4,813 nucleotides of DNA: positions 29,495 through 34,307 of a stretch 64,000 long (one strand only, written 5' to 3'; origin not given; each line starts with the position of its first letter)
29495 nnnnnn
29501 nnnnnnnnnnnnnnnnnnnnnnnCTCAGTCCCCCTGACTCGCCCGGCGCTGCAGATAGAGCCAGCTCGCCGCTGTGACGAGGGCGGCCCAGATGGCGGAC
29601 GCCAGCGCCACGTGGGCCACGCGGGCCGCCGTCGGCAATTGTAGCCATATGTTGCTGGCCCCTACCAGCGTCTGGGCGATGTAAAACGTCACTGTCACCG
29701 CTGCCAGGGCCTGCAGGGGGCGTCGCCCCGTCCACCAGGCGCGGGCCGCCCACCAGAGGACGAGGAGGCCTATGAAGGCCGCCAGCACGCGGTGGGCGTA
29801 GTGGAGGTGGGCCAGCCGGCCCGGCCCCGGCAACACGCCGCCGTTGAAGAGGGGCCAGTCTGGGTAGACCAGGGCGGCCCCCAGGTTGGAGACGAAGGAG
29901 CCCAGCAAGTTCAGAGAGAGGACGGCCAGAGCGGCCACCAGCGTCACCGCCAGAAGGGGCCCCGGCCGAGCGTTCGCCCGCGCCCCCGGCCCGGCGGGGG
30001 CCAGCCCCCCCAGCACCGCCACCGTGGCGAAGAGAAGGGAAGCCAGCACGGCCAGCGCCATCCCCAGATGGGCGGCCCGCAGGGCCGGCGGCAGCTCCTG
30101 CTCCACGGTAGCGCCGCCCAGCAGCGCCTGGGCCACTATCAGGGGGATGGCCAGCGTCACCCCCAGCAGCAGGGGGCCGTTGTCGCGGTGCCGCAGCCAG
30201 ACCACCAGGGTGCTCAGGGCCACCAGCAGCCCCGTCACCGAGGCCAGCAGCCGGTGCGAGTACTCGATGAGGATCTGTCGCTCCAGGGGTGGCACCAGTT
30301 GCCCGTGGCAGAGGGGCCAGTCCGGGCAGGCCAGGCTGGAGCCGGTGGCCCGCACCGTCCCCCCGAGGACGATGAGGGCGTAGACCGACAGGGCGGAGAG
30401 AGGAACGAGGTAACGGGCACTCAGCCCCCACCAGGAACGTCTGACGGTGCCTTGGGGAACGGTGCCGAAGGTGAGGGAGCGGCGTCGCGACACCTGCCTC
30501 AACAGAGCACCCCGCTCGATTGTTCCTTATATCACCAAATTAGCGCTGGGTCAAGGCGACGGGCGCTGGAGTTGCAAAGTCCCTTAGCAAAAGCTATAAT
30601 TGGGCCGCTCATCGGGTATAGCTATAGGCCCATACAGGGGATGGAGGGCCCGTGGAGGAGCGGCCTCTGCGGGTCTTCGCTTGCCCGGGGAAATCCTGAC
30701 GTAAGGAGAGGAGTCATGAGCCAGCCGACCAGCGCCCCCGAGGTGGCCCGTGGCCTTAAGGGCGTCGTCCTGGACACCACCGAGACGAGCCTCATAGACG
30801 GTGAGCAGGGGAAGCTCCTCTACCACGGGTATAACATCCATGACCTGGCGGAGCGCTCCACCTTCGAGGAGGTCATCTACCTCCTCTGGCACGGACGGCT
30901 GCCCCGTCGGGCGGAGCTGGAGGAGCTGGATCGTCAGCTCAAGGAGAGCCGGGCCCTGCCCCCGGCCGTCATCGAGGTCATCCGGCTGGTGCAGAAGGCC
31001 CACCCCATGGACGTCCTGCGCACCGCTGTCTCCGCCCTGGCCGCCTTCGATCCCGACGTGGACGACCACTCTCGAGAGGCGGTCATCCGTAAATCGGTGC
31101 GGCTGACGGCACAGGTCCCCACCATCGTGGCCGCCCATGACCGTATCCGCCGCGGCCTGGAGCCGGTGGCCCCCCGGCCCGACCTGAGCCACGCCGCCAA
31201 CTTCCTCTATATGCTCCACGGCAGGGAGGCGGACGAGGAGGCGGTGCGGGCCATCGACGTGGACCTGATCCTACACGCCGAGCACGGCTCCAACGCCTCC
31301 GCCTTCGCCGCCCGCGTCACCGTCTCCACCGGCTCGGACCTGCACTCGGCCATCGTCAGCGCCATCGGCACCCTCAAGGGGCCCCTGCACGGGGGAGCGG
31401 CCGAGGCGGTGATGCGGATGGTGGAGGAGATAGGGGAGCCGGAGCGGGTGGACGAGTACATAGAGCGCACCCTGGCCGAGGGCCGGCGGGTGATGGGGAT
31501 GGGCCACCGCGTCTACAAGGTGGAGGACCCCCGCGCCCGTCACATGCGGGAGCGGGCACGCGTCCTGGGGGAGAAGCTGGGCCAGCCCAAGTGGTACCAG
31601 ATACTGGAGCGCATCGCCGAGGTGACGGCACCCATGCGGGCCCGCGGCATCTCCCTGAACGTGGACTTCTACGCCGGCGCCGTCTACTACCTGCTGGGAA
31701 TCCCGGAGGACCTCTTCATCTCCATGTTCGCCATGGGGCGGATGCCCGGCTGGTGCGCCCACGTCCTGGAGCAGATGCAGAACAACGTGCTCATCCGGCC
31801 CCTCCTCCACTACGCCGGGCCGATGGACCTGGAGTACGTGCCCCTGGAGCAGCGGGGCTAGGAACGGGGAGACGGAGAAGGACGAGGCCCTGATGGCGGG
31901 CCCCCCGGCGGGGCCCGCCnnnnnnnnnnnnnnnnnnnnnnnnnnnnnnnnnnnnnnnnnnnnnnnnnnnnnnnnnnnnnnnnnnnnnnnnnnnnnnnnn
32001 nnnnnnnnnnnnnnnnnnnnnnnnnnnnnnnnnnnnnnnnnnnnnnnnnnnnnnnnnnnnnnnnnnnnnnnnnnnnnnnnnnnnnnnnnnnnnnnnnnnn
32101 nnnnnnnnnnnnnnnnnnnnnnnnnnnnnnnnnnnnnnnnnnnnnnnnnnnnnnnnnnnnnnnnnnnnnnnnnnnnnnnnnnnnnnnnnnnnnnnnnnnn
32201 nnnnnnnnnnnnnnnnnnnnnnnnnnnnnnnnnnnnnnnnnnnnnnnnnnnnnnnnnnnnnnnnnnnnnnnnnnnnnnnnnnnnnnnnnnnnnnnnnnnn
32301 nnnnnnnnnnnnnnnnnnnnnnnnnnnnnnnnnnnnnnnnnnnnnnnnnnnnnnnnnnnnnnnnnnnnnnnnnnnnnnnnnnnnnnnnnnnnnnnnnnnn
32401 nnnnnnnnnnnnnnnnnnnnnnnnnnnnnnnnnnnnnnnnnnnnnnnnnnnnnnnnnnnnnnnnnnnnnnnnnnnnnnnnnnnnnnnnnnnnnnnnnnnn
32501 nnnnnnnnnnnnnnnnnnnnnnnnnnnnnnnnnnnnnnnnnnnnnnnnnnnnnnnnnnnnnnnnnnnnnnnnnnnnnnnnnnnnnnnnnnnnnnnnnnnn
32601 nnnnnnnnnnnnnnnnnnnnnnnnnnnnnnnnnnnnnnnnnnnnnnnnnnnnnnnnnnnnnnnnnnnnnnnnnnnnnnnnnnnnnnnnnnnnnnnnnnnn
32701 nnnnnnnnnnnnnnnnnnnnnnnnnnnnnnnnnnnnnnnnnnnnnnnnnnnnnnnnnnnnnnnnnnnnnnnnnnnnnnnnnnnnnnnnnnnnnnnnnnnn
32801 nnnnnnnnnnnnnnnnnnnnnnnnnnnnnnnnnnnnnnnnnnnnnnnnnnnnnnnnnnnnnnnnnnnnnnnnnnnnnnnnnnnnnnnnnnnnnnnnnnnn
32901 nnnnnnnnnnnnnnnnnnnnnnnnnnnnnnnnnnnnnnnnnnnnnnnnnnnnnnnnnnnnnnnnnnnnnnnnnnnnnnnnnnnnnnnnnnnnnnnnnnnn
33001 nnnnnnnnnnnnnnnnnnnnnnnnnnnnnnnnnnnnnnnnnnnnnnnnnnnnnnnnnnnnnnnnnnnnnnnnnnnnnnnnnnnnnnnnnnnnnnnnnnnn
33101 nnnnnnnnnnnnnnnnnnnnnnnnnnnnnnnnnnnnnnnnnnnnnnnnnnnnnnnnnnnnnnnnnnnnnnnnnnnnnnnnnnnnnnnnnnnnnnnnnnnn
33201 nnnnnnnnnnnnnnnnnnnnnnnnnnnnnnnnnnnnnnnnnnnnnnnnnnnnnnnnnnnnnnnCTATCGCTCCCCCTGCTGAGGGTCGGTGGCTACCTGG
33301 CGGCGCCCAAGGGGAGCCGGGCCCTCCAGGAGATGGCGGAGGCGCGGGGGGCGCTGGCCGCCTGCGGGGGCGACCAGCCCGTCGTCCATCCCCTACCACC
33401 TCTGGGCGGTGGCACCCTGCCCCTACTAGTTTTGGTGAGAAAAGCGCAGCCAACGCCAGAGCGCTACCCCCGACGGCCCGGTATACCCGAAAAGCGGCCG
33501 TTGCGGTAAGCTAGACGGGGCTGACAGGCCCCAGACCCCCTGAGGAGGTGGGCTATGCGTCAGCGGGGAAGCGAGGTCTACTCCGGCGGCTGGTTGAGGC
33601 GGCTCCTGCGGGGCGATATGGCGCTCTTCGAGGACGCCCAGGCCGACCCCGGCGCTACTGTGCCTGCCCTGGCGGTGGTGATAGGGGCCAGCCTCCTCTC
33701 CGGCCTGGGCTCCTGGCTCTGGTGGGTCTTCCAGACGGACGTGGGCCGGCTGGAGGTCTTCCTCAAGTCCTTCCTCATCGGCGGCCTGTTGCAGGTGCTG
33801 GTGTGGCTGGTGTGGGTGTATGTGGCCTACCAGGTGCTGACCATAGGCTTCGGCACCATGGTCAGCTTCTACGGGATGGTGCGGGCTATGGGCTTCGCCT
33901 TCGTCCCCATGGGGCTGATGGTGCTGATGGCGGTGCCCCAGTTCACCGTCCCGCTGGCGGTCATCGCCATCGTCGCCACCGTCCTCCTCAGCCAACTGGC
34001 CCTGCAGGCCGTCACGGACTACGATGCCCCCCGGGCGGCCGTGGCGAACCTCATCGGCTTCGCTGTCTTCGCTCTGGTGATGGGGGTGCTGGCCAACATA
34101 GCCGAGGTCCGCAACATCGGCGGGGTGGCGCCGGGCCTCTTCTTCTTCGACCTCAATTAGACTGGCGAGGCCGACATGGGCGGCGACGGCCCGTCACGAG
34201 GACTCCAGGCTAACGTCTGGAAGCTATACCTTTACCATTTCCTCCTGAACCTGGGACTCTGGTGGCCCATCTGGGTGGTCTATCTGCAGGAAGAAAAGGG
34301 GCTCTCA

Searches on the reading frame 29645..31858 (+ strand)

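Call 14: search_protein_families(library=ncbifam, proteins=[window:29645-31858:+], max_evalue=0.00001)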
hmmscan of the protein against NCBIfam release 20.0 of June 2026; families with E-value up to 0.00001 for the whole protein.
window:29645-31858:+ (738 aa): 22 families
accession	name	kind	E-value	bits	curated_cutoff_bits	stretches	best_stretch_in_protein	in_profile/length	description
TIGR01800.1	cit_synth_II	subfamily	9.5e-148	491.8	421.3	1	369-737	1-368/368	2-methylcitrate synthase/citrate synthase II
NF010637.0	PRK14034.1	equivalog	9.1e-135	449.4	594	1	367-737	3-371/372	citrate synthase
NF041301.1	Cit_synth_Halo_CitZ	equivalog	3.2e-132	441.1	550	1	366-737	4-379/379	citrate synthase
NF010638.0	PRK14035.1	equivalog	5.2e-127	423.7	572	1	367-737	4-372/372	citrate synthase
NF010636.0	PRK14033.1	equivalog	2.5e-126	421.5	479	1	363-727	5-368/376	bifunctional 2-methylcitrate synthase/citrate synthase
NF010639.0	PRK14036.1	equivalog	1.2e-117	392.8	502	1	366-737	5-378/379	citrate synthase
NF041157.1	Cit_synThplmales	equivalog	1.7e-106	356.5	590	1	366-737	3-376/377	citrate synthase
NF009004.0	PRK12349.1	equivalog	1.2e-97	327.1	508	1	369-727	9-367/372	citrate synthase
NF009006.1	PRK12351.1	equivalog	9.3e-97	323.7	550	1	368-737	7-376/376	bifunctional 2-methylcitrate synthase/citrate synthase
NF010640.0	PRK14037.1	subfamily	8.4e-92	307.9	504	1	366-737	3-377/377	citrate synthase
NF004126.0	PRK05614.1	equivalog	1.9e-83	280.3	505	1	381-737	59-430/430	citrate synthase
NF009005.0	PRK12350.1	subfamily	8.7e-83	278.5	332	1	366-727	3-351/366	citrate synthase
NF010635.0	PRK14032.1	subfamily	3.3e-77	259.9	426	1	387-737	65-448/448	citrate synthase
TIGR01798.1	cit_synth_I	equivalog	1.3e-71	241.5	485.15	1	381-726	46-407/412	citrate synthase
NF007128.0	PRK09569.1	subfamily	6.5e-39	133.8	344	1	366-708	37-407/437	citrate (Si)-synthase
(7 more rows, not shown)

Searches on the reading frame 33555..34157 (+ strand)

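Call 67: search_protein_families(library=pfam, proteins=[window:33555-34157:+], max_evalue=0.0001)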
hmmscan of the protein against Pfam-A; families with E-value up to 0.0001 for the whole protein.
window:33555-34157:+ (201 aa): 1 family
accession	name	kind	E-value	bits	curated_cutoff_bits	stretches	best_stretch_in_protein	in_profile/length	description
PF04893.22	Yip1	-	1.4e-05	25.5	28.6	1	25-177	11-170/173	Yip1 domain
